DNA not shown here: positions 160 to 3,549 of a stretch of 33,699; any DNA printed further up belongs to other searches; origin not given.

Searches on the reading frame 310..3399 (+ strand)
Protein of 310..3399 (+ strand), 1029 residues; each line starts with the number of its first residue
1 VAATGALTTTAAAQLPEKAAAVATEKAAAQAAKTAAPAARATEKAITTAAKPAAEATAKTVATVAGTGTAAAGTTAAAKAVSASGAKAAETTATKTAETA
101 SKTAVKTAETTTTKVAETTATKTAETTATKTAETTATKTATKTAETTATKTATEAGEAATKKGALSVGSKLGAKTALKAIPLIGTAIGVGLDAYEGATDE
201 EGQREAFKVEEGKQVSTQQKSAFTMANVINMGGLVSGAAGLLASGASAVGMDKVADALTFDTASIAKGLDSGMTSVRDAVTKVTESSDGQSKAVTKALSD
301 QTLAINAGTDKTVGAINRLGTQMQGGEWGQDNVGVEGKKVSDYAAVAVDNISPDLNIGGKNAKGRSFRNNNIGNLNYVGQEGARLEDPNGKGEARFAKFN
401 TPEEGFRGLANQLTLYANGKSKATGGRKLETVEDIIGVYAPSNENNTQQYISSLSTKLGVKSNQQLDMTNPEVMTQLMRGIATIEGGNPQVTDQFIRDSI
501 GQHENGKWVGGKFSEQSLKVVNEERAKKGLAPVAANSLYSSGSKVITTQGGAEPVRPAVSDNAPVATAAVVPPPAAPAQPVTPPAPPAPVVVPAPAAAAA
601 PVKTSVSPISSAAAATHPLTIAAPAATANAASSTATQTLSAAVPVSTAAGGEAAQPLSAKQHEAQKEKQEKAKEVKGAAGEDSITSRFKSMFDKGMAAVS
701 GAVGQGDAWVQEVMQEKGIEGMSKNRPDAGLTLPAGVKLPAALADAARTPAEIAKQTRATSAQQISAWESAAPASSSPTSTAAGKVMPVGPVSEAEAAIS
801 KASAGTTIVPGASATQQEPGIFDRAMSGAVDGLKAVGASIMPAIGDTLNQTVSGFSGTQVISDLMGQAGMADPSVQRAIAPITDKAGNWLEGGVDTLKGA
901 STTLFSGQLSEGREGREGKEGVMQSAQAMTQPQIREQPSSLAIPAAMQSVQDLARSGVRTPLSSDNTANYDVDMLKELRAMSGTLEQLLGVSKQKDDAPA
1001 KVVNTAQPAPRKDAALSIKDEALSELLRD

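Call 7: search_protein_families(library=pfam, proteins=[window:310-3399:+], max_evalue=0.01)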
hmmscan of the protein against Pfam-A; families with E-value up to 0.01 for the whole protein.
window:310-3399:+ (1029 aa): 0 families

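Call 8: search_protein_families(library=phrogs, proteins=[window:310-3399:+], max_evalue=0.001)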
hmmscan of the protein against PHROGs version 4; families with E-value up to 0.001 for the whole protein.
window:310-3399:+ (1029 aa): 8 families
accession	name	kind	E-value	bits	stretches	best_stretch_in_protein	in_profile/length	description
phrog_7182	-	other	6.8e-199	664.8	1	113-1029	409-1228/1228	tail injection transglycosylase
phrog_873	-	head and packaging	3.6e-32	112.7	1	362-491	353-475/1277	endolysin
phrog_2276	-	tail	3.4e-27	96.4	1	356-504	482-614/673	tail length tape measure protein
phrog_2533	-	unknown function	3.2e-24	86.1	1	148-285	368-506/1130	-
phrog_21630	-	unknown function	2.4e-20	74.1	1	150-301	370-522/578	-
phrog_24683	-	unknown function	2e-19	70.7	1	151-287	391-528/752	-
phrog_992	-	head and packaging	4.5e-16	59.6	1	312-499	124-287/764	head protein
phrog_7694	-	unknown function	2.8e-15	57.1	1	276-488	405-618/675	-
